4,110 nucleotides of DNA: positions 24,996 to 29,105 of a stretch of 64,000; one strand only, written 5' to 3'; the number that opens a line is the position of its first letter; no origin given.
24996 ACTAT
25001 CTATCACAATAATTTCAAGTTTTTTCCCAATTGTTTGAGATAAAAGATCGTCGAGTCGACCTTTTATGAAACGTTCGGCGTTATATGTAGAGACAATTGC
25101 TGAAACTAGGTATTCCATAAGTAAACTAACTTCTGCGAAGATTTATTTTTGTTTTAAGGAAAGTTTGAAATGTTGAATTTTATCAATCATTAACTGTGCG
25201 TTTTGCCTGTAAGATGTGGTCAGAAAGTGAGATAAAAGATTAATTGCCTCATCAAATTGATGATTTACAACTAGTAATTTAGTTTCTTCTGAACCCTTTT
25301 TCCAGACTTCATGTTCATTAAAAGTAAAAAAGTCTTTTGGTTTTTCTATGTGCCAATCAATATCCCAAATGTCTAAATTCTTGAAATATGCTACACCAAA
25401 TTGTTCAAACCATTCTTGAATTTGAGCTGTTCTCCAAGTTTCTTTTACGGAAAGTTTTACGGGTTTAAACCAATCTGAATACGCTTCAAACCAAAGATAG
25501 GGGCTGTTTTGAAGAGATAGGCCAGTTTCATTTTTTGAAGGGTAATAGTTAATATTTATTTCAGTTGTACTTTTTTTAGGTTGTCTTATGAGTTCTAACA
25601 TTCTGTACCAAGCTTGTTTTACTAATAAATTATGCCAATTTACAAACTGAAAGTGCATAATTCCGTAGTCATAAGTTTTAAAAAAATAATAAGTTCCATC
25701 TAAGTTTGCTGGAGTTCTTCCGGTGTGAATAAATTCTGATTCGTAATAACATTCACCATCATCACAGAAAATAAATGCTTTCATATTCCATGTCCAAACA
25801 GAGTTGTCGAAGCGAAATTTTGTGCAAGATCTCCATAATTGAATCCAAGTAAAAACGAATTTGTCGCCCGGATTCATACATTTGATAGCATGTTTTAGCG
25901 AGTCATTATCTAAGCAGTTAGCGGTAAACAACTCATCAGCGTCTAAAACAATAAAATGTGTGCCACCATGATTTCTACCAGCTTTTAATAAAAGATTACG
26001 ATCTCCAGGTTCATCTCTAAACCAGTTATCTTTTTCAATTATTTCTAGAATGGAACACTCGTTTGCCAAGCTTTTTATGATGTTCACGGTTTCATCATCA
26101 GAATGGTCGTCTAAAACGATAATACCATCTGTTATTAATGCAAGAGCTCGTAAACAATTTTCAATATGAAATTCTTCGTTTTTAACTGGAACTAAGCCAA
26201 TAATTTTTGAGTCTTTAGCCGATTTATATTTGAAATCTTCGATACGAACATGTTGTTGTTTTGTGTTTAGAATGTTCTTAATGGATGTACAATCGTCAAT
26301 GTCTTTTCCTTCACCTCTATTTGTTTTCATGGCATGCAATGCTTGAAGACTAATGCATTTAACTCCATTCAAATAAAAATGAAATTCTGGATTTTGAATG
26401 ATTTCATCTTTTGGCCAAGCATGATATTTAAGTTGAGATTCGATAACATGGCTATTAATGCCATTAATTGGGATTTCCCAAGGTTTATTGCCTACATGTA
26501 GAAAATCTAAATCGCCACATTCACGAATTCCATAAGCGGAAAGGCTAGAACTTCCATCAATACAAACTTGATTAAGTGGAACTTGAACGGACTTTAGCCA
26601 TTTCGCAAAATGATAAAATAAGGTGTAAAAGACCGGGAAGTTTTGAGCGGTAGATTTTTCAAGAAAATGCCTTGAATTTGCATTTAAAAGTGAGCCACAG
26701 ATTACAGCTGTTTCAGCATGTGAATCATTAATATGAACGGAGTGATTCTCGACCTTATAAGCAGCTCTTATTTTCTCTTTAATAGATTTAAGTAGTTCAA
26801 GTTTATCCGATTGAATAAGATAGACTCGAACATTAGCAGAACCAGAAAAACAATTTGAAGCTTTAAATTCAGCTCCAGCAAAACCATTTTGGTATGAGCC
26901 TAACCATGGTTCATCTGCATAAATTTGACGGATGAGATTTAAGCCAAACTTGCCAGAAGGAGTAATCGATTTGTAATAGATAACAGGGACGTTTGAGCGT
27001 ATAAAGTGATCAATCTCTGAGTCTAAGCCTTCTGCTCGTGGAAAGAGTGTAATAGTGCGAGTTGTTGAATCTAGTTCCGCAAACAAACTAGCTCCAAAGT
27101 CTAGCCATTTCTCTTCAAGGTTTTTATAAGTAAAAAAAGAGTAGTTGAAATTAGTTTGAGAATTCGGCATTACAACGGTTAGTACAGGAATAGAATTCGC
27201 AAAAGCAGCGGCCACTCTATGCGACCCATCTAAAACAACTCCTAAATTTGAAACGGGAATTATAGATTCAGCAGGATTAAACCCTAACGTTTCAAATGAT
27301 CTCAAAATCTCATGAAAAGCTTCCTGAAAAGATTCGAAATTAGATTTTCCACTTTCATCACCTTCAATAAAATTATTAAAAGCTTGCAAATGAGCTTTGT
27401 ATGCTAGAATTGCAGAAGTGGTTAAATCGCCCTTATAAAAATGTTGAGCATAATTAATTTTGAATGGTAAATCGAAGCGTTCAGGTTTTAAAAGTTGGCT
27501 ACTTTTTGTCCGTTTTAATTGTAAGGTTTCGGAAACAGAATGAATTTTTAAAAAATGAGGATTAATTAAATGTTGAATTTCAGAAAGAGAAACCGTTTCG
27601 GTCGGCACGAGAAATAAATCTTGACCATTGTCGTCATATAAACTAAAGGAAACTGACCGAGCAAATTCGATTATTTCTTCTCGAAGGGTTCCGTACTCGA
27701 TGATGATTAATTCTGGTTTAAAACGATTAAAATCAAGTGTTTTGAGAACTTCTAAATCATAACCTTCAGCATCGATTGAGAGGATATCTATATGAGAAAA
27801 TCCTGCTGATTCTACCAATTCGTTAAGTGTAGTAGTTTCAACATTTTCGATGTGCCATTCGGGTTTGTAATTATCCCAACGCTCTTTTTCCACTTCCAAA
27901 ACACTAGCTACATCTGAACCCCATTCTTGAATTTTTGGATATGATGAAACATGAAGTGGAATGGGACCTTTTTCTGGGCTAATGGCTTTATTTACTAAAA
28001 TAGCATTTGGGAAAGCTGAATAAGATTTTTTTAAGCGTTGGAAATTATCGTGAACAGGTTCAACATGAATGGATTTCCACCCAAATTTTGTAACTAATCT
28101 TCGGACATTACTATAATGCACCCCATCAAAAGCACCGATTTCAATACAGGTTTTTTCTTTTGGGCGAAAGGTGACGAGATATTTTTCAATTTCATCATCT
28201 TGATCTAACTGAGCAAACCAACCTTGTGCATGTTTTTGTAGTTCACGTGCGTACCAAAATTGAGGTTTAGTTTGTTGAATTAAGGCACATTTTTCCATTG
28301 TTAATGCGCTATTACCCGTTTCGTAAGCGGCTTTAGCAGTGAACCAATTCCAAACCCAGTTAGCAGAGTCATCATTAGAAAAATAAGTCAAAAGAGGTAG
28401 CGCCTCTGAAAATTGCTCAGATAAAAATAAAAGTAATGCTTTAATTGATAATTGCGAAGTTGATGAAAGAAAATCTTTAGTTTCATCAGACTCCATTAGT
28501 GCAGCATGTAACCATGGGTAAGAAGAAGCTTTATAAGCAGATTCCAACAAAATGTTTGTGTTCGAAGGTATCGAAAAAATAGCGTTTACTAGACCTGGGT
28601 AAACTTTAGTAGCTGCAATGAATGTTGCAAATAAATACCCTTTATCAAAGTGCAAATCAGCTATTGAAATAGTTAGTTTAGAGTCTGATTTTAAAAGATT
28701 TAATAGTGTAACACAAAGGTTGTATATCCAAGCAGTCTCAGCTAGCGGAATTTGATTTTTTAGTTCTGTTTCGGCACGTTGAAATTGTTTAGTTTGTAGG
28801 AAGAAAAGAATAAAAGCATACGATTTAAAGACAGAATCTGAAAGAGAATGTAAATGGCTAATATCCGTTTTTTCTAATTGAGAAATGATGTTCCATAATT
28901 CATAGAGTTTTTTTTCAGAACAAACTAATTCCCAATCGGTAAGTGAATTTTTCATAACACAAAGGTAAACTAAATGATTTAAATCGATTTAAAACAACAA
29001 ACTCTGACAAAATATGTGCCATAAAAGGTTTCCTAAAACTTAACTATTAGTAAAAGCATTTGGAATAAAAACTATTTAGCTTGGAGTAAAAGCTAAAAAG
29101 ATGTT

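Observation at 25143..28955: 1270-aa multidomain enzyme in the flagellin locus: helical/TPR region, FkbM methyltransferase, about 400 aa unassigned, GT2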

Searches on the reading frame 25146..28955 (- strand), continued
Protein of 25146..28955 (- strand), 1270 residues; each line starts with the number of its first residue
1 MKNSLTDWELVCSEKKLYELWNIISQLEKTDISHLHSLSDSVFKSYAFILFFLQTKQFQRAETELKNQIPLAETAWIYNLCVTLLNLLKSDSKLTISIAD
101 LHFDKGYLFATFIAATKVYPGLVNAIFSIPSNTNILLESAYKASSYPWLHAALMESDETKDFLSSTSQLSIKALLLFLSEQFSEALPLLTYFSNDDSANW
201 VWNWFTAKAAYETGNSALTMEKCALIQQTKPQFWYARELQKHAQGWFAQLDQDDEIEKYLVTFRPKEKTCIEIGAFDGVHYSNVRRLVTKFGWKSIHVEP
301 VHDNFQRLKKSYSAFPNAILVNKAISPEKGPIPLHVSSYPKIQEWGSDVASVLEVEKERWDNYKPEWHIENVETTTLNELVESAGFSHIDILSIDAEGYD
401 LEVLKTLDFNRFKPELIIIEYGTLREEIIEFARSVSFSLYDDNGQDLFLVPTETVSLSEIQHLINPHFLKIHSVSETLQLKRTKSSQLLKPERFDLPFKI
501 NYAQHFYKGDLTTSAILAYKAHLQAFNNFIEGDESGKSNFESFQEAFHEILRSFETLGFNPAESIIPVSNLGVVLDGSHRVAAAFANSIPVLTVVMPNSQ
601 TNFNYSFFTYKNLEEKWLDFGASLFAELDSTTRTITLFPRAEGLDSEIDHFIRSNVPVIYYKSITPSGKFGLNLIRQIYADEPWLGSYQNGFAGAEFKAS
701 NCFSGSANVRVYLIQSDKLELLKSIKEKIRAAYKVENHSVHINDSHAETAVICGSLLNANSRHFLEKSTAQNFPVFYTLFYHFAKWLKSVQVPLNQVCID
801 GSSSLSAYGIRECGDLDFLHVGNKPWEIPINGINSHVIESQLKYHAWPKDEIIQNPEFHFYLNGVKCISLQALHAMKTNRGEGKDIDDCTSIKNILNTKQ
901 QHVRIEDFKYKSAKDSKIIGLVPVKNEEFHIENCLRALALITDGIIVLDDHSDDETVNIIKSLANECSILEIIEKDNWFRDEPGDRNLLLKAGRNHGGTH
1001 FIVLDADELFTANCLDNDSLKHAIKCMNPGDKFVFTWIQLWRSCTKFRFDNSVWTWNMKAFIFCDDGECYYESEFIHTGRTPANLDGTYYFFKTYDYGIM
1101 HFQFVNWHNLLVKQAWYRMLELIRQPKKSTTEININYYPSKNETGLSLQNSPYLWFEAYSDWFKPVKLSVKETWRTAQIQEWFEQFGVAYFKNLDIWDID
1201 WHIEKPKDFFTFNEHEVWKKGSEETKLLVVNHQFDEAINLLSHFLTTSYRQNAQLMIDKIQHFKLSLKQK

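Call 81: find_encoding_contigs(protein=P0184, flank=10000, max_places=1)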
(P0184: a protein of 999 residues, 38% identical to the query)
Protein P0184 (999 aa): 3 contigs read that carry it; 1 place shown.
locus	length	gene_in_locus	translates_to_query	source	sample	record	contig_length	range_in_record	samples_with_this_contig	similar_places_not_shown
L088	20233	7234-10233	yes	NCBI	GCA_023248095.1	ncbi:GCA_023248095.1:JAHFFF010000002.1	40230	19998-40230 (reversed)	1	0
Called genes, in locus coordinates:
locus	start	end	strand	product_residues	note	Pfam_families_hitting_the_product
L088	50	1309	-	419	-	PF02517:Rce1-like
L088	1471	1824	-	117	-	PF01451:LMWPc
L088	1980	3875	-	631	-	PF13520:AA_permease_2, PF00324:AA_permease, PF00582:Usp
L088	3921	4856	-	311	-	PF01073:3Beta_HSD (faint), PF01370:Epimerase, PF02719:Polysacc_synt_2 (faint), PF04321:RmlD_sub_bind (weak), PF16363:GDP_Man_Dehyd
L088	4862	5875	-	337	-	PF01370:Epimerase, PF02719:Polysacc_synt_2 (weak), PF04321:RmlD_sub_bind, PF16363:GDP_Man_Dehyd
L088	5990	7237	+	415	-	PF04464:Glyphos_transf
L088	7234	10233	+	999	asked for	PF05050:Methyltransf_21, PF00535:Glycos_transf_2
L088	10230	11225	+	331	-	PF00535:Glycos_transf_2, PF10111:Glyco_tranf_2_2 (weak)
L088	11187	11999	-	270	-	PF05711:TylF, PF13578:Methyltransf_24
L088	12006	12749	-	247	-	PF13489:Methyltransf_23, PF13847:Methyltransf_31, PF08241:Methyltransf_11, PF08242:Methyltransf_12, PF13649:Methyltransf_25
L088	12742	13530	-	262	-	PF13489:Methyltransf_23, PF08241:Methyltransf_11, PF08242:Methyltransf_12 (weak), PF13649:Methyltransf_25 (weak)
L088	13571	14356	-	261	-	PF03407:Nucleotid_trans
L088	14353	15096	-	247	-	PF01596:Methyltransf_3 (weak), PF13578:Methyltransf_24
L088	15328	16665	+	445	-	PF13439:Glyco_transf_4, PF13579:Glyco_trans_4_4, PF20706:GT4-conflict (weak), PF00534:Glycos_transf_1, PF13692:Glyco_trans_1_4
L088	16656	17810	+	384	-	PF13439:Glyco_transf_4 (weak), PF20706:GT4-conflict, PF00534:Glycos_transf_1, PF13692:Glyco_trans_1_4, PF13524:Glyco_trans_1_2 (weak)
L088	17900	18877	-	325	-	PF24793:GINT1_N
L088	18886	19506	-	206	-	-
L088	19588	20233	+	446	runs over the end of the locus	PF13439:Glyco_transf_4, PF13579:Glyco_trans_4_4, PF20706:GT4-conflict, PF00534:Glycos_transf_1, PF13692:Glyco_trans_1_4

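Call 83: find_encoding_contigs(protein=P0169, flank=10000, max_places=1)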
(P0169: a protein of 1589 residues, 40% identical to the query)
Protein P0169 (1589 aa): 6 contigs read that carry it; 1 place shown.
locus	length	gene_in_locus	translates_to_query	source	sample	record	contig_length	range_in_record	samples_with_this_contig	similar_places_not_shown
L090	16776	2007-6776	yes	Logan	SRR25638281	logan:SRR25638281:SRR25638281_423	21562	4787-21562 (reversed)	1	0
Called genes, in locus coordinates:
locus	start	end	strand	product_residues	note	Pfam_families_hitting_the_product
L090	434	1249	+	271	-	PF01609:DDE_Tnp_1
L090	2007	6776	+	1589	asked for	PF05050:Methyltransf_21, PF00535:Glycos_transf_2, PF02353:CMAS (weak), PF08241:Methyltransf_11 (weak), PF08242:Methyltransf_12 (weak), PF13649:Methyltransf_25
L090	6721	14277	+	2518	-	PF00535:Glycos_transf_2, PF10111:Glyco_tranf_2_2, PF13439:Glyco_transf_4, PF13579:Glyco_trans_4_4, PF00534:Glycos_transf_1, PF13692:Glyco_trans_1_4, PF14307:Glyco_tran_WbsX, PF00535:Glycos_transf_2, +13 more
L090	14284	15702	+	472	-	PF12895:ANAPC3 (faint), PF13181:TPR_8 (faint), PF13371:TPR_9 (faint), PF13424:TPR_12 (faint), PF13428:TPR_14 (faint), PF00535:Glycos_transf_2, PF00515:TPR_1 (weak), PF07719:TPR_2 (weak), +4 more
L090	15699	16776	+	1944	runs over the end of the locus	PF13429:TPR_15 (weak), PF14559:TPR_19 (weak), PF13424:TPR_12, PF13432:TPR_16, PF00515:TPR_1 (weak), PF13414:TPR_11 (weak), PF14559:TPR_19, PF13489:Methyltransf_23, +23 more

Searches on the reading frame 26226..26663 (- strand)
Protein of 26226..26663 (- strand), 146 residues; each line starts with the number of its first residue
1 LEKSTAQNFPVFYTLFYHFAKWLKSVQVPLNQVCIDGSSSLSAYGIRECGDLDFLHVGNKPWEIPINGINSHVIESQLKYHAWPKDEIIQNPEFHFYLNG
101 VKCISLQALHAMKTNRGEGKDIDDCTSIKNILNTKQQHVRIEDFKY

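Call 42: predict_structure(alignment_id=A3)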
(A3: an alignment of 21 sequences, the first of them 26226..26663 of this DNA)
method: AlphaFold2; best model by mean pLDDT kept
length: 146 residues; sequences in the alignment: 21
mean_pLDDT: 88.2   pTM: 0.82
mean pLDDT of the five models: 88.2, 88.0, 87.7, 87.2, 87.1
residues with pLDDT >= 90: 110; 70-90: 20; 50-70: 4; < 50: 12
segments of 3 or more residues with pLDDT < 50: 1-5, 140-146
pLDDT, mean of each block of 10 residues (from residue 1): 62 96 94 96 95 93 90 85 96 96 97 96 96 73 39
secondary structure, 60 per line:
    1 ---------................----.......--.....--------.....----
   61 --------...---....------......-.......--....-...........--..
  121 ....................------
elements in order: H10-25 E33-36 H39-43 E52-56 E69-71 H75-78 H85-90 E95-98 E101-104 H106-116 H119-140
